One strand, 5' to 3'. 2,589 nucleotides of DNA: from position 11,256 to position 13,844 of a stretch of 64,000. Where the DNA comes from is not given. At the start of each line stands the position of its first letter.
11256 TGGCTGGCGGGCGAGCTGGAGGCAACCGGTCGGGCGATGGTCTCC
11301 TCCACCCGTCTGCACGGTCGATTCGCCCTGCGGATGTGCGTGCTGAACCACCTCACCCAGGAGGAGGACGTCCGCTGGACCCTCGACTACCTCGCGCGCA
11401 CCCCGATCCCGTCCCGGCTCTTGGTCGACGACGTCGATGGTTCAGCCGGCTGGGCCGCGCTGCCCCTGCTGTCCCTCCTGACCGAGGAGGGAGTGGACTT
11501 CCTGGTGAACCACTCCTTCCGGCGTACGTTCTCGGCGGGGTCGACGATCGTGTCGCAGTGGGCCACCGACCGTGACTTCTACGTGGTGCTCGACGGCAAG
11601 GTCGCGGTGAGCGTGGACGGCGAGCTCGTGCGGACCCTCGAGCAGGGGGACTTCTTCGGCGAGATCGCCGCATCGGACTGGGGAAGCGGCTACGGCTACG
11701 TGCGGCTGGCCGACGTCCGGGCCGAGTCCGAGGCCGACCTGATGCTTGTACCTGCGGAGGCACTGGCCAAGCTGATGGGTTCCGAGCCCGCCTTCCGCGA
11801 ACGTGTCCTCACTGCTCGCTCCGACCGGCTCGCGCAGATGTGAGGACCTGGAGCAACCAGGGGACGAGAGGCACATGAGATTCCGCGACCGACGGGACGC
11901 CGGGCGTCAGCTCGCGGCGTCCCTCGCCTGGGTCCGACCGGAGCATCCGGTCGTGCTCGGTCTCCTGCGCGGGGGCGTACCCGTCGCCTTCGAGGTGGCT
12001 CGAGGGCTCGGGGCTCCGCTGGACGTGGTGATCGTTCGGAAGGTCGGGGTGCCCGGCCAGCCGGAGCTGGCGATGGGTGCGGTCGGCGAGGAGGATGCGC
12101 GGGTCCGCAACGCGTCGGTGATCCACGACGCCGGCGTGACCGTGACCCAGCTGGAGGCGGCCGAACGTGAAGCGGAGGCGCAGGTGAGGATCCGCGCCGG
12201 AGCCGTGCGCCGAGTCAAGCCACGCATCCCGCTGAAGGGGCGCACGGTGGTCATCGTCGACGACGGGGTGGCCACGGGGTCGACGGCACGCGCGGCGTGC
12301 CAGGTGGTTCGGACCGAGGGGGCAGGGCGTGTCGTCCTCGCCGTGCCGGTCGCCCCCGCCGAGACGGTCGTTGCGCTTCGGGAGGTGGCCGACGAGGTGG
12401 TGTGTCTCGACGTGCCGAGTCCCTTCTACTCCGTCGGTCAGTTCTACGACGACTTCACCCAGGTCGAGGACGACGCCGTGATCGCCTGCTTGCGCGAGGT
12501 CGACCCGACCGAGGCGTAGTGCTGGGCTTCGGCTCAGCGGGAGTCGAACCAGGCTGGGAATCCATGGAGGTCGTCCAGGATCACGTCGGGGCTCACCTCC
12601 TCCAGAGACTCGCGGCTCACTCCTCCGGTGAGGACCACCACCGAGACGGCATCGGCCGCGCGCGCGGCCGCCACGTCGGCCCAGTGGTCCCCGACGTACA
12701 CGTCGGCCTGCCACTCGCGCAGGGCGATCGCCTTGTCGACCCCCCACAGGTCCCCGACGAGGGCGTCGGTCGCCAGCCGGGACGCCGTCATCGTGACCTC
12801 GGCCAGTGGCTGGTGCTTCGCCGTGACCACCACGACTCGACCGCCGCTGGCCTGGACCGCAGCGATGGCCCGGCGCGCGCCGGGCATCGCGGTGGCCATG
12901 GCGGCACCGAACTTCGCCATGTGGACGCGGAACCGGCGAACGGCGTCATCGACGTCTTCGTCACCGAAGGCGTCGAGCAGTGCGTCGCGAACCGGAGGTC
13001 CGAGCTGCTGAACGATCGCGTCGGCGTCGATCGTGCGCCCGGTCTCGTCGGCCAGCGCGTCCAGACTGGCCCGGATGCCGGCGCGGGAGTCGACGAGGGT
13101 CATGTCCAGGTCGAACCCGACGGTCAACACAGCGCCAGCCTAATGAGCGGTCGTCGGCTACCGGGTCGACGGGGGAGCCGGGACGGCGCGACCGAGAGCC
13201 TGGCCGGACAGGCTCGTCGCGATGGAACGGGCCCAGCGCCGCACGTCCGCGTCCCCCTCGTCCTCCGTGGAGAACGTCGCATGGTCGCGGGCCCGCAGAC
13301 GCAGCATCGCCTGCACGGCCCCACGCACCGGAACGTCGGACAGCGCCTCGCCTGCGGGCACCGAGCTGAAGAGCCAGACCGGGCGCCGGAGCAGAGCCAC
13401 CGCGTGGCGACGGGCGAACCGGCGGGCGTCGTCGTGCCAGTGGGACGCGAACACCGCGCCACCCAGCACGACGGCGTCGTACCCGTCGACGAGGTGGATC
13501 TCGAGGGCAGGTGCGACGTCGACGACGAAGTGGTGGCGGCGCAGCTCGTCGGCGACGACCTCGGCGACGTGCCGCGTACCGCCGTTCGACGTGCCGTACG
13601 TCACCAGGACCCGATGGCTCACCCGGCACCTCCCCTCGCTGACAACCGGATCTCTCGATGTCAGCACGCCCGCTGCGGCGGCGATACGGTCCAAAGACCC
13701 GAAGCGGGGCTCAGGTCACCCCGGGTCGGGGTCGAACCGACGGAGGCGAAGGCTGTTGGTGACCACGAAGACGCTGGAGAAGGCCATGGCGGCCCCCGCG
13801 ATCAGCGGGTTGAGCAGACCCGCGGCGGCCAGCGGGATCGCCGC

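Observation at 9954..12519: PLP-dependent decarboxylase fused to a cyclic-nucleotide-binding domain, followed by a phosphoribosyltransferase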

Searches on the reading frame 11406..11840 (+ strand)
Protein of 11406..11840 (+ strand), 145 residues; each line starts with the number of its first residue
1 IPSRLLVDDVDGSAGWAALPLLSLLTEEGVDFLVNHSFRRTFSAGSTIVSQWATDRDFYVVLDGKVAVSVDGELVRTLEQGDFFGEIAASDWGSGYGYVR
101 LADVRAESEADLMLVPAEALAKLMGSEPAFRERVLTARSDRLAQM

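Call 45: predict_structure(alignment_id=A2)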
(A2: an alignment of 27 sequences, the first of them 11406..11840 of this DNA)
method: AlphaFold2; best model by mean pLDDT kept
length: 145 residues; sequences in the alignment: 27
mean_pLDDT: 83.0   pTM: 0.79
mean pLDDT of the five models: 83.0, 82.1, 81.0, 80.1, 77.8
residues with pLDDT >= 90: 83; 70-90: 32; 50-70: 16; < 50: 14
segments of 3 or more residues with pLDDT < 50: 1-5, 7-10, 87-89
pLDDT, mean of each block of 10 residues (from residue 1): 45 71 94 93 94 84 94 92 71 55 93 93 96 91 76
secondary structure, 60 per line:
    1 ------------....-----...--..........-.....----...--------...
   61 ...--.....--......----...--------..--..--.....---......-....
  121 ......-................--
elements in order: H13-16 H27-36 E38-42 E47-49 E58-63 E66-70 E73-78 E83-85 E102-106 E110-115 H117-126 H128-143

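Call 48: fold_search(model_id=the predicted structure, library=pdb)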
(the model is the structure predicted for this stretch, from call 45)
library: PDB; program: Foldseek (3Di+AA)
matches with E <= 10: 1591; with E <= 0.001: 646
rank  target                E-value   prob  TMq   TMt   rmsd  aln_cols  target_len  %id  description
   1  5k8s_A                4.0e-10  1.00  0.73  0.72   3.6       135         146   16  cAMP bound PfPKA-R (297-441) (released 2016-10-12)
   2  3pna_A                6.9e-10  1.00  0.67  0.74   3.4       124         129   28  Crystal Structure of cAMP bound (91-244)RIa Subunit of cAMP-dependent Protein Kinase (released 2011-02-09)
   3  5kbf_A                8.8e-10  1.00  0.72  0.39   3.3       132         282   17  cAMP bound PfPKA-R (141-441) (released 2016-10-12)
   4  3plq                  8.8e-10  1.00  0.60  0.67   4.4       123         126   25  Crystal structure of PKA type I regulatory subunit bound with Rp-8-Br-cAMPS (released 2010-12-01)
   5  3pna_B                9.3e-10  1.00  0.65  0.74   3.7       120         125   26  Crystal Structure of cAMP bound (91-244)RIa Subunit of cAMP-dependent Protein Kinase (released 2011-02-09)
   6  1rgs                  1.1e-09  1.00  0.66  0.38   3.4       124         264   28  REGULATORY SUBUNIT OF CAMP DEPENDENT PROTEIN KINASE (released 1996-12-07)
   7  5k8s_B                1.3e-09  1.00  0.73  0.72   3.4       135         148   16  cAMP bound PfPKA-R (297-441) (released 2016-10-12)
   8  1rl3_B                1.4e-09  1.00  0.65  0.39   3.8       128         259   27  Crystal structure of cAMP-free R1a subunit of PKA (released 2004-07-06)
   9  4qxk                  1.8e-09  1.00  0.69  0.77   3.5       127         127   24  Joint X-ray/neutron structure of PKGIbeta in complex with cGMP (released 2014-11-12)
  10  4z07_C                2.1e-09  1.00  0.67  0.40   3.8       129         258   25  Co-crystal structure of the tandem CNB (CNB-A/B) domains of human PKG I beta with cGMP (released 2016-04-13)
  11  4jv4                  2.2e-09  1.00  0.65  0.38   3.6       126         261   28  Crystal Structure of RIalpha(91-379) bound to HE33, a N6 di-propyl substituted cAMP analog (released 2013-09-18)
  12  1ne4                  2.6e-09  1.00  0.66  0.37   3.5       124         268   28  Crystal Structure of Rp-cAMP Binding R1a Subunit of cAMP-dependent Protein Kinase (released 2004-01-13)
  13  7t4u_B                2.8e-09  1.00  0.68  0.24   4.0       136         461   24  Crystal Structure of cGMP-dependent Protein Kinase (released 2023-06-14)
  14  5j48_A                3.8e-09  1.00  0.66  0.73   3.5       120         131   25  PKG I's Carboyl Terminal Cyclic Nucleotide Binding Domain (CNB-B) in a complex with 8-pCPT-cGMP (released 2017-04-12)
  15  2qcs_B                3.8e-09  1.00  0.59  0.32   4.9       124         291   28  A complex structure between the Catalytic and Regulatory subunit of Protein Kinase A that represents the inhibited sta (released 2007-11-06)
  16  4muv_B                4.3e-09  1.00  0.75  0.78   3.6       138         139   26  M. loti cyclic-nucleotide binding domain mutant displaying inverted ligand selectivity, cyclic-GMP bound (released 2014-06-25)
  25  2q0a_A                6.2e-09  1.00  0.74  0.57   3.5       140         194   21  Structure and rearrangements in the carboxy-terminal region of SpIH channels (released 2007-06-19)
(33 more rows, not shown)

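Call 52: search_protein_representatives(protein=window:11406-11840:+)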
Query: 145 residues. Proteins with E-value up to 0.001 (for the whole library): 3304; up to 1e-10: 277; up to 1e-30: 8. The best 150 are listed.
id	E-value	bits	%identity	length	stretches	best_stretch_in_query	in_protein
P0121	7.4e-53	194.6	30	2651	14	39-89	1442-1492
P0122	2.4e-49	183.2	32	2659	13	18-138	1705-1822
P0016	4.4e-40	153.2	63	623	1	17-144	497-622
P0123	7.3e-40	152.5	30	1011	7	20-88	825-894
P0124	5.1e-39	149.7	60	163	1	19-143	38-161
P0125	8.7e-35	136.0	50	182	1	8-144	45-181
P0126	7.7e-33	129.7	66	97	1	49-145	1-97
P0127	1.3e-31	125.7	54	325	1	20-144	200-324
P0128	4.3e-29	117.6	30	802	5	30-138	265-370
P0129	9.1e-29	116.5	48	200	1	11-142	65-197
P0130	1.1e-28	116.3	32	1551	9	18-91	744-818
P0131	7.4e-27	110.3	45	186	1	18-143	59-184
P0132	1.1e-24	103.4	30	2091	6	25-137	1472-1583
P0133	1.4e-24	103.0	45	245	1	18-145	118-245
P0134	1.2e-23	99.9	44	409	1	21-142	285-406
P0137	7.1e-23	97.5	44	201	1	17-140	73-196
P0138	1.2e-22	96.8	43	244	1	16-144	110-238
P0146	1.4e-20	90.0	41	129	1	19-143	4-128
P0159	2.9e-19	85.7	42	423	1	17-142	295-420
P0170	1.5e-18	83.4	48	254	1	43-130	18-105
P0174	4.2e-18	82.0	43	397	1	42-136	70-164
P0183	3.3e-17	79.1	39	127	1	40-143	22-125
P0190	8.1e-17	77.8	57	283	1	43-116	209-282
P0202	2.8e-16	76.1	42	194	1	36-143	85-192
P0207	4.1e-16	75.5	39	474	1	37-142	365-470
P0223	2.7e-15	72.9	35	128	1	20-143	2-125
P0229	5.6e-15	71.9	30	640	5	19-137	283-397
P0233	7.0e-15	71.6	40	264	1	16-115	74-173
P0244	4.4e-14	69.0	39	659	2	15-135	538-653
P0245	5.0e-14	68.8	38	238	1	19-118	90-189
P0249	6.7e-14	68.4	50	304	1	41-106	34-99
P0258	1.5e-13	67.3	34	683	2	18-119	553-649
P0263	2.0e-13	66.9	35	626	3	42-139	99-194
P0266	3.3e-13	66.1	33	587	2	17-135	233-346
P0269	3.8e-13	66.0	39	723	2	14-123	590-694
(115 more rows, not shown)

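Call 55: search_protein_families(library=pfam, proteins=[P0174, P0249, P0170, P0190, P0146, P0183, P0223, P0233, P0245, P0202], max_evalue=0.001)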
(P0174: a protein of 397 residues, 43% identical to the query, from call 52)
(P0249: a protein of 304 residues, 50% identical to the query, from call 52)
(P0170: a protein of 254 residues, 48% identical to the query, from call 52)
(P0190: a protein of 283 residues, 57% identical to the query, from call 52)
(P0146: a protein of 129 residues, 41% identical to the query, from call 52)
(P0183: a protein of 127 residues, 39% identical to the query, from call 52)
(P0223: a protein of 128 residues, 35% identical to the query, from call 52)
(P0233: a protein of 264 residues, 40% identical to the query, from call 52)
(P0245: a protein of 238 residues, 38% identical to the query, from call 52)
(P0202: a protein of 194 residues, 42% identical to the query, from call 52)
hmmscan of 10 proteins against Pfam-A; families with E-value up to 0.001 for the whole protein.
P0174 (397 aa): 1 family
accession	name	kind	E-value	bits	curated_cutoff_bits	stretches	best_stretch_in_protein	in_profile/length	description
PF00027.35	cNMP_binding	-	1.5e-11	44.6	27.5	1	71-154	5-88/89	Cyclic nucleotide-binding domain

P0249 (304 aa): 1 family
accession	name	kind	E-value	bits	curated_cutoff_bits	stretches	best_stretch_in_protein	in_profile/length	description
PF00027.35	cNMP_binding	-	7.9e-06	26.2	27.5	1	35-82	4-56/89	Cyclic nucleotide-binding domain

P0170 (254 aa): 1 family
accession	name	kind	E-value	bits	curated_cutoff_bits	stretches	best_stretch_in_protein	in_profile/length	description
PF00027.35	cNMP_binding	-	1.6e-13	50.9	27.5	1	18-101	5-88/89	Cyclic nucleotide-binding domain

P0190 (283 aa): 1 family
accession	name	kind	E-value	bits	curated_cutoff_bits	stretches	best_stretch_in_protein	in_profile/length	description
PF00027.35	cNMP_binding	-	1.1e-11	45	27.5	1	208-282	4-78/89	Cyclic nucleotide-binding domain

P0146 (129 aa): 1 family
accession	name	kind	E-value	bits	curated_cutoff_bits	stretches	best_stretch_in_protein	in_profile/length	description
PF00027.35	cNMP_binding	-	8.2e-14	51.8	27.5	1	29-106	6-83/89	Cyclic nucleotide-binding domain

P0183 (127 aa): 1 family
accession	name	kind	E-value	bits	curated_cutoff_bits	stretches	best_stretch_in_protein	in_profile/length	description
PF00027.35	cNMP_binding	-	2.3e-11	43.9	27.5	1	23-108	3-88/89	Cyclic nucleotide-binding domain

P0223 (128 aa): 1 family
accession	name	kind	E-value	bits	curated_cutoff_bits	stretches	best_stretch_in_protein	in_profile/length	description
PF00027.35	cNMP_binding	-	3.6e-13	49.7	27.5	1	23-107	3-87/89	Cyclic nucleotide-binding domain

P0233 (264 aa): 1 family
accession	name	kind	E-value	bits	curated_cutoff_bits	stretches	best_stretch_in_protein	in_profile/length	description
PF00027.35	cNMP_binding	-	2.5e-12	47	27.5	1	99-179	3-83/89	Cyclic nucleotide-binding domain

P0245 (238 aa): 1 family
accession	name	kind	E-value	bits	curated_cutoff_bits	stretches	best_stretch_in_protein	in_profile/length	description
PF00027.35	cNMP_binding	-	9.6e-13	48.4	27.5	1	114-198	5-89/89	Cyclic nucleotide-binding domain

P0202 (194 aa): 1 family
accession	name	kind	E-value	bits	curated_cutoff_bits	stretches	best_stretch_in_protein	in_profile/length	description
PF00027.35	cNMP_binding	-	2.2e-13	50.4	27.5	1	90-174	3-87/89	Cyclic nucleotide-binding domain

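Call 68: search_protein_families(library=pfam, proteins=[P0137, P0138, P0159, P0207, P0244, P0258, P0269, P0263, P0266, P0229], max_evalue=0.0001)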
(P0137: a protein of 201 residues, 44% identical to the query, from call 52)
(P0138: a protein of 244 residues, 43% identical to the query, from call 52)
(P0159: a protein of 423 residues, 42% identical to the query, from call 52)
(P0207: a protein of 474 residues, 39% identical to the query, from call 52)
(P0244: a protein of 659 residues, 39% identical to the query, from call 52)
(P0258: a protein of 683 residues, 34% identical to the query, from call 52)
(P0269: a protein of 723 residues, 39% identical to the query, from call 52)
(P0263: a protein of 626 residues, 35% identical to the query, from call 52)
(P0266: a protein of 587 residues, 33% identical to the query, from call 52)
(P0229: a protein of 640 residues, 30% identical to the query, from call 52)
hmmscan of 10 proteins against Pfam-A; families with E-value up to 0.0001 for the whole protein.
P0137 (201 aa): 1 family
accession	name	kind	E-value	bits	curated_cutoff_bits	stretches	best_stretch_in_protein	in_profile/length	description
PF00027.35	cNMP_binding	-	6.3e-12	45.7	27.5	1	96-182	2-88/89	Cyclic nucleotide-binding domain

P0138 (244 aa): 1 family
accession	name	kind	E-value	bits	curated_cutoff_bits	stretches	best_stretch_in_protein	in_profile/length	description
PF00027.35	cNMP_binding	-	9.8e-15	54.7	27.5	1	134-218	2-86/89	Cyclic nucleotide-binding domain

P0159 (423 aa): 3 families
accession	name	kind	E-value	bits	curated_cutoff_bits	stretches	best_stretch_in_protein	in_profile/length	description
PF00282.25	Pyridoxal_deC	-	4.3e-46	157.8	27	1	2-204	172-373/375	Pyridoxal-dependent decarboxylase conserved domain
PF00027.35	cNMP_binding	-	7.9e-11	42.2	27.5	1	318-404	2-88/89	Cyclic nucleotide-binding domain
PF00266.25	Aminotran_5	-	7.7e-06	25.6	21.5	1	29-66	140-177/371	Aminotransferase class-V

P0207 (474 aa): 6 families
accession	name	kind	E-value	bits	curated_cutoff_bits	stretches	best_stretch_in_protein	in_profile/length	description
PF00282.25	Pyridoxal_deC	-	8.5e-34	117.3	27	1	52-198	141-286/375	Pyridoxal-dependent decarboxylase conserved domain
PF00027.35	cNMP_binding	-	2e-13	50.5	27.5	1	368-455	2-89/89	Cyclic nucleotide-binding domain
PF00155.27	Aminotran_1_2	-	3.6e-06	26.8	19.7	1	46-156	83-193/361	Aminotransferase class I and II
PF05899.18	Cupin_3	-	4.7e-06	26.6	23.5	1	382-412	25-54/74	EutQ-like cupin domain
PF00266.25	Aminotran_5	-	1.6e-05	24.5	21.5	1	45-150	78-177/371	Aminotransferase class-V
PF07883.17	Cupin_2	-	3.3e-05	23.9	27.2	1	370-412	5-46/70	Cupin domain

P0244 (659 aa): 3 families
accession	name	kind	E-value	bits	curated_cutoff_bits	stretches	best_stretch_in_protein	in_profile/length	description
PF00027.35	cNMP_binding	-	3.3e-38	130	27.5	2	563-643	2-87/89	Cyclic nucleotide-binding domain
PF07690.21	MFS_1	-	6.6e-13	48.7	33.4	1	17-350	4-337/347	Major Facilitator Superfamily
PF07883.17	Cupin_2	-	1.9e-07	31.1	27.2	0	562-607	2-46/70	Cupin domain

P0258 (683 aa): 1 family
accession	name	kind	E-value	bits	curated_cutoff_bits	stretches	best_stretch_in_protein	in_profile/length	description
PF00027.35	cNMP_binding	-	1e-35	122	27.5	2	445-529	2-86/89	Cyclic nucleotide-binding domain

P0269 (723 aa): 3 families
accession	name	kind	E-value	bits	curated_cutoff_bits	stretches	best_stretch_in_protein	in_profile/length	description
PF00027.35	cNMP_binding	-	1e-45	154.1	27.5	2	618-698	4-89/89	Cyclic nucleotide-binding domain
PF02163.28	Peptidase_M50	-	2.7e-05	24.1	27.2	1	227-317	8-106/221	Peptidase family M50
PF07883.17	Cupin_2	-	7.1e-05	22.9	27.2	0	496-539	6-48/70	Cupin domain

P0263 (626 aa): 2 families
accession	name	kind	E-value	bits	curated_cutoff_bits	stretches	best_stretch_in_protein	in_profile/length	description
PF00027.35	cNMP_binding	-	4.7e-52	174.4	27.5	4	397-474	5-85/89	Cyclic nucleotide-binding domain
PF07883.17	Cupin_2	-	2.6e-05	24.3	27.2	0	261-293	17-48/70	Cupin domain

P0266 (587 aa): 3 families
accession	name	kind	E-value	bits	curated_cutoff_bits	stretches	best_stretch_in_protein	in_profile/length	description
PF00027.35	cNMP_binding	-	1e-29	102.8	27.5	2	256-338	2-89/89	Cyclic nucleotide-binding domain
PF13367.11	PrsW-protease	-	7.5e-27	94.6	23.5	1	42-207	1-188/196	PrsW family intramembrane metalloprotease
PF07883.17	Cupin_2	-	4e-06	26.9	27.2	1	256-302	3-48/70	Cupin domain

P0229 (640 aa): 1 family
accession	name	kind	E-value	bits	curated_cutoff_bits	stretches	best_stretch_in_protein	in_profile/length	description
PF00027.35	cNMP_binding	-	1.1e-45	153.9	27.5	4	164-248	2-87/89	Cyclic nucleotide-binding domain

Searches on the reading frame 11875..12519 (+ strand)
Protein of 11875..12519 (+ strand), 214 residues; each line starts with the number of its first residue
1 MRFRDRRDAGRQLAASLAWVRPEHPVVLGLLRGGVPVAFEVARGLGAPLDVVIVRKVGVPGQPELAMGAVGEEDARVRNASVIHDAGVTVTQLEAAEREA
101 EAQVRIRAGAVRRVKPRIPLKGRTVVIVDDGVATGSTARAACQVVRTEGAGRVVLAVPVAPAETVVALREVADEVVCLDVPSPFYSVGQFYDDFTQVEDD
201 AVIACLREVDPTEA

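Call 3: search_protein_families(library=pfam, proteins=[window:11875-12519:+], max_evalue=0.01)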
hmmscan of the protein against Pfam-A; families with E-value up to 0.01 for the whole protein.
window:11875-12519:+ (214 aa): 2 families
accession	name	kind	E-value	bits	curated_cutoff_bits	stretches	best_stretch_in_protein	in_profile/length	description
PF00156.33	Pribosyltran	-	4.7e-18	65.4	26.3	1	23-191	29-154/158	Phosphoribosyl transferase domain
PF14681.12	UPRTase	-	0.0018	18.2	27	1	118-170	118-170/206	Uracil phosphoribosyltransferase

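Call 4: search_protein_families(library=ncbifam, proteins=[window:11875-12519:+], max_evalue=0.01)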
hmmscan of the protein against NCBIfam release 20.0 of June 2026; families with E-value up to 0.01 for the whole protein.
window:11875-12519:+ (214 aa): 28 families (the best 25 are shown)
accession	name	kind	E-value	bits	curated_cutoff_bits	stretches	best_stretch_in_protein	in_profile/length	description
NF006605.0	PRK09162.1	equivalog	6.6e-09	35.4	181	1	113-181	89-156/183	hypoxanthine-guanine phosphoribosyltransferase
TIGR01251.1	ribP_PPkin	subfamily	7.4e-08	31.7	113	1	104-157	191-245/309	ribose-phosphate diphosphokinase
NF002620.0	PRK02277.1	subfamily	1.6e-07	31.2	115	1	120-157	139-176/201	orotate phosphoribosyltransferase-like protein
NF002095.0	PRK00934.1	equivalog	5.3e-07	29.1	296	1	103-159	186-244/287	ribose-phosphate diphosphokinase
TIGR01367.1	pyrE_Therm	equivalog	5.9e-05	22.8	150.25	1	121-158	104-141/187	orotate phosphoribosyltransferase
NF005592.0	PRK07322.1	subfamily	6.1e-05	22.5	143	1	120-156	118-153/180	adenine phosphoribosyltransferase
NF008616.0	PRK11595.1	equivalog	8.2e-05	22.2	304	1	95-153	159-218/227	DNA utilization protein GntX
NF002844.0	PRK03092.1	equivalog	0.0001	21.7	438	1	120-157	221-258/326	ribose-phosphate diphosphokinase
NF003549.0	PRK05205.1-5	equivalog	0.00012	21.6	138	1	109-157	86-135/182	bifunctional pyr operon transcriptional regulator/uracil phosphoribosyltransferase PyrR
NF002636.0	PRK02304.1-5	equivalog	0.00015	21.3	125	1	121-155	116-150/176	adenine phosphoribosyltransferase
TIGR00336.1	pyrE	equivalog_domain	0.00016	21.5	106.8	1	120-172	106-157/173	orotate phosphoribosyltransferase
TIGR01091.1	upp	equivalog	0.00017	21.4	208.35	1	120-175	120-175/207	uracil phosphoribosyltransferase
NF002634.0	PRK02304.1-3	equivalog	0.00019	21.2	170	1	121-154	117-150/182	adenine phosphoribosyltransferase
NF001097.0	PRK00129.1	equivalog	0.00022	21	114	1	120-175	122-177/209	uracil phosphoribosyltransferase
NF004689.0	PRK06031.1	equivalog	0.0004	19.7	175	1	120-159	152-191/233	phosphoribosyltransferase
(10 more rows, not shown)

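Call 50: search_solved_structures(query=window:11875-12519:+, max_evalue=0.001)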
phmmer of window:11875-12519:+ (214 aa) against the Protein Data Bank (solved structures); distinct sequences matched with E-value up to 0.001: 1.
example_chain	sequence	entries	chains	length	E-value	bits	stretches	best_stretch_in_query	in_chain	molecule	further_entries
1wd5_A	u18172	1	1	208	2.3e-48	167.9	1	1-208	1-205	hypothetical protein TT1426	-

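Call 71: find_encoding_contigs(protein=window:11875-12519:+, flank=3000, max_places=3)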
Protein window:11875-12519:+ (214 aa): 1 contig read that carries it; 1 place shown.
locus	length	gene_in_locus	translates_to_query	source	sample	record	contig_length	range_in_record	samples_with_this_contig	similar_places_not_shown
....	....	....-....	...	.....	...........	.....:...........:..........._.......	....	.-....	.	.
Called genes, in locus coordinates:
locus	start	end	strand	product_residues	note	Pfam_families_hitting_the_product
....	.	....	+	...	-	?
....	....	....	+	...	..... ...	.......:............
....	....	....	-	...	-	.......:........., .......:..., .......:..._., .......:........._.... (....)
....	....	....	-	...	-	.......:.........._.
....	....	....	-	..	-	?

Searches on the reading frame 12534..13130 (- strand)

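Call 3: search_protein_families(library=pfam, proteins=[window:12534-13130:-], max_evalue=0.01)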
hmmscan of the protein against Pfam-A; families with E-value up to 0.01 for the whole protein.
window:12534-13130:- (198 aa): 4 families
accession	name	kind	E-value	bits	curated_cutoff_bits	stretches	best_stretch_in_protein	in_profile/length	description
PF13419.12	HAD_2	-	7.3e-12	46.2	23.8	1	6-116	3-115/178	Haloacid dehalogenase-like hydrolase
PF12710.13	HAD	-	8.3e-12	46.3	27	1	4-157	1-189/189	haloacid dehalogenase-like hydrolase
PF00702.32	Hydrolase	-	1.2e-07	32.7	26.4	1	3-160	3-191/191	haloacid dehalogenase-like hydrolase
PF13242.12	Hydrolase_like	-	1.5e-06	28.5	22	1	144-189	25-73/75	HAD-hyrolase-like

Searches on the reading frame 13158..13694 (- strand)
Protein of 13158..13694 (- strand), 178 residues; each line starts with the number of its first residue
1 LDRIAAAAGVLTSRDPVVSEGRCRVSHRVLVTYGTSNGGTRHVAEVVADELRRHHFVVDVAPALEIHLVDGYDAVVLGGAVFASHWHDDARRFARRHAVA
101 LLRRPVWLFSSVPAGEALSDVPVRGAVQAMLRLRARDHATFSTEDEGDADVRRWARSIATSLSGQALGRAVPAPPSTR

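Call 3: search_protein_families(library=pfam, proteins=[window:13158-13694:-], max_evalue=0.01)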
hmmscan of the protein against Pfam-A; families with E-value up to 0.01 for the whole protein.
window:13158-13694:- (178 aa): 2 families
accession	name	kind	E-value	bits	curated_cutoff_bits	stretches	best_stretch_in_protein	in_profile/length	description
PF12724.12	Flavodoxin_5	-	1.4e-14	55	27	1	30-114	1-86/145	Flavodoxin domain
PF00258.30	Flavodoxin_1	-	0.002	18.8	25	1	31-79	1-53/143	Flavodoxin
